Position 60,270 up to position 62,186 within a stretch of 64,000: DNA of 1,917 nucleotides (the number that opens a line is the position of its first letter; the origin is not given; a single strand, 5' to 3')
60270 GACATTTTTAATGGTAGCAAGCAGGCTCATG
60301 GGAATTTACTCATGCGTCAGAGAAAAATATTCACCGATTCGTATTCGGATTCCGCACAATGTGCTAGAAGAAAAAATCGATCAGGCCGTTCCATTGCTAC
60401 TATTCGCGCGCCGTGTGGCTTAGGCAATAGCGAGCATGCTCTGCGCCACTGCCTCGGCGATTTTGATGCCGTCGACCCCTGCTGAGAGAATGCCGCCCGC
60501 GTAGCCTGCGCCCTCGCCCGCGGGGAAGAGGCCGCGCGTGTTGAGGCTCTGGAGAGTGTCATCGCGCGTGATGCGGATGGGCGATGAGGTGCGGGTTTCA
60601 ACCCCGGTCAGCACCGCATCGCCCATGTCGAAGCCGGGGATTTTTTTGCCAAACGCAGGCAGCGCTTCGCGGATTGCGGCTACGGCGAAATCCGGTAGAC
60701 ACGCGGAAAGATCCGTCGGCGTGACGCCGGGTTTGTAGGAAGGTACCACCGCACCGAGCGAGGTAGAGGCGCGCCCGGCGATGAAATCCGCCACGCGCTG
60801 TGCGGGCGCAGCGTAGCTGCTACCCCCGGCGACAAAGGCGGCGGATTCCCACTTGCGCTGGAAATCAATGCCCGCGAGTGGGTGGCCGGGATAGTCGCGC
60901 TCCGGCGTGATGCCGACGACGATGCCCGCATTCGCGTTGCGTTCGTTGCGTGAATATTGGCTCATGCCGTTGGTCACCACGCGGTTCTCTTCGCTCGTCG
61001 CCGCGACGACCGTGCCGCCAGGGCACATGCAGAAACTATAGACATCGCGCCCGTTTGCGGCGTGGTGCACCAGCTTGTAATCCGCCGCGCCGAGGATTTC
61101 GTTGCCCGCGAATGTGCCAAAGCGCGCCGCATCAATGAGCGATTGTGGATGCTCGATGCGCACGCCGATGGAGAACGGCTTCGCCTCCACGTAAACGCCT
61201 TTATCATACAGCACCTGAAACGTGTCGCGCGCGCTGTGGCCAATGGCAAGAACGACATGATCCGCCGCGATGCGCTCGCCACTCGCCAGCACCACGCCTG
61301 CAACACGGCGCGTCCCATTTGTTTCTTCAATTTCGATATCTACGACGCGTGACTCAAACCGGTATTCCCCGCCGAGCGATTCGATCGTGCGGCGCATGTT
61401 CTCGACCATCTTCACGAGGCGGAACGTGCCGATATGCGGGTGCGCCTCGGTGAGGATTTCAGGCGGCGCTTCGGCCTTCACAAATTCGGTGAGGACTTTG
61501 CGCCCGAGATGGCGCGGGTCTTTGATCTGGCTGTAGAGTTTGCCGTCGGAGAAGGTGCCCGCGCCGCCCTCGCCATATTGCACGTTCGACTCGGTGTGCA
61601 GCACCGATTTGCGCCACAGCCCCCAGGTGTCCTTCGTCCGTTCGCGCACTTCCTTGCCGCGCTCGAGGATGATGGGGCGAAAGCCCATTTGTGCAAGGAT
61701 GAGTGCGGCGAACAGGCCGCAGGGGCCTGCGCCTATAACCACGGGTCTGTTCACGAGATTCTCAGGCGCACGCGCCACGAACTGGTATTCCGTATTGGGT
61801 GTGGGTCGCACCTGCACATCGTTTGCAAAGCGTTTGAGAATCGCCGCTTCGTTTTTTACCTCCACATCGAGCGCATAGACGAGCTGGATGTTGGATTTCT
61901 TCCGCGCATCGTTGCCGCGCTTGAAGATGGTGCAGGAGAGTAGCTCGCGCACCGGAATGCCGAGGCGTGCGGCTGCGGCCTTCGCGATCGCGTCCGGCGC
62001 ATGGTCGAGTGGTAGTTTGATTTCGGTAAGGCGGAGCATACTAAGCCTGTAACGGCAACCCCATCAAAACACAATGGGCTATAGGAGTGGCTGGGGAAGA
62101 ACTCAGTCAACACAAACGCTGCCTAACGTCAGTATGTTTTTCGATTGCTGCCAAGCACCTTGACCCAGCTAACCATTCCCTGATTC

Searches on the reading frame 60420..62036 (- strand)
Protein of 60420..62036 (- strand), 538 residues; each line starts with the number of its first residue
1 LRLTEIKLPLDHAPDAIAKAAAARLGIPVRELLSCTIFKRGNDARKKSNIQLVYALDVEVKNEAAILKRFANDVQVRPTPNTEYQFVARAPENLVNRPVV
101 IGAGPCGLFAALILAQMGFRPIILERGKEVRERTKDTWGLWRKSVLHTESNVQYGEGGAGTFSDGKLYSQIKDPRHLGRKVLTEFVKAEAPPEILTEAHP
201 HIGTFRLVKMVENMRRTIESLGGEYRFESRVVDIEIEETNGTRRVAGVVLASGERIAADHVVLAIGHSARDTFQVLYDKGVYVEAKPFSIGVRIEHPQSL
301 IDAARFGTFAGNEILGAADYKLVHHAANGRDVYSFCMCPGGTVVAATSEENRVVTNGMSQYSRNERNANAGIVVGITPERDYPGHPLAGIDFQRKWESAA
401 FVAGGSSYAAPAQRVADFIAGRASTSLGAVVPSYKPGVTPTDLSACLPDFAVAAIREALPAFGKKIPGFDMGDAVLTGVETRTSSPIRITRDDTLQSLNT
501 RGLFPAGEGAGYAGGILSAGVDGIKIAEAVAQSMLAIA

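Call 46: search_protein_families(library=pfam, proteins=[window:60420-62036:-], max_evalue=0.01)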
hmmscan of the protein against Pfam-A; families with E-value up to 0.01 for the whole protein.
window:60420-62036:- (538 aa): 14 families
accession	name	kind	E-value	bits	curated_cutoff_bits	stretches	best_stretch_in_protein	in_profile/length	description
PF21688.3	FAD-depend_C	-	1.2e-83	280.7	27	1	287-483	1-197/197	FAD-dependent protein, C-terminal domain-like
PF01266.30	DAO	-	3.2e-13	50.4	27.9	2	199-281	140-227/353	FAD dependent oxidoreductase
PF07992.20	Pyr_redox_2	-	5e-08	33.1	26.1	0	96-137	143-184/291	Pyridine nucleotide-disulphide oxidoreductase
PF01134.28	GIDA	-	5.8e-07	29.3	22.1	0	99-124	3-28/391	Glucose inhibited division protein A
PF03486.20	HI0933_like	-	1.4e-06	28.4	50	1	99-132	4-37/244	HI0933-like protein Rossmann domain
PF01593.30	Amino_oxidase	-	2.3e-05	24.3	19.8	1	211-269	207-258/443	Flavin containing amine oxidoreductase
PF13738.12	Pyr_redox_3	-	2.5e-05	24.1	30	1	99-130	1-33/305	Pyridine nucleotide-disulphide oxidoreductase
PF00890.30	FAD_binding_2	-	3.6e-05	23.6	20.4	0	99-131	3-35/414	FAD binding domain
PF01494.25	FAD_binding_3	-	5.5e-05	23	22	1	99-129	5-35/349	FAD binding domain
PF13454.12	NAD_binding_9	-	0.0012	19.3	21.8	0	228-267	120-154/155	FAD-NAD(P)-binding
PF13450.12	NAD_binding_8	-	0.0016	19.1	21.9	1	100-129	1-30/68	NAD(P)-binding Rossmann-like domain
PF05834.18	Lycopene_cycl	-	0.0016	18.1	23.4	0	99-145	3-51/380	Lycopene cyclase protein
PF00070.33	Pyr_redox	-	0.0038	18.1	22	0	99-136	3-39/82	Pyridine nucleotide-disulphide oxidoreductase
PF01946.23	Thi4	-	0.0073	16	26.2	0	99-126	21-49/235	Thi4 family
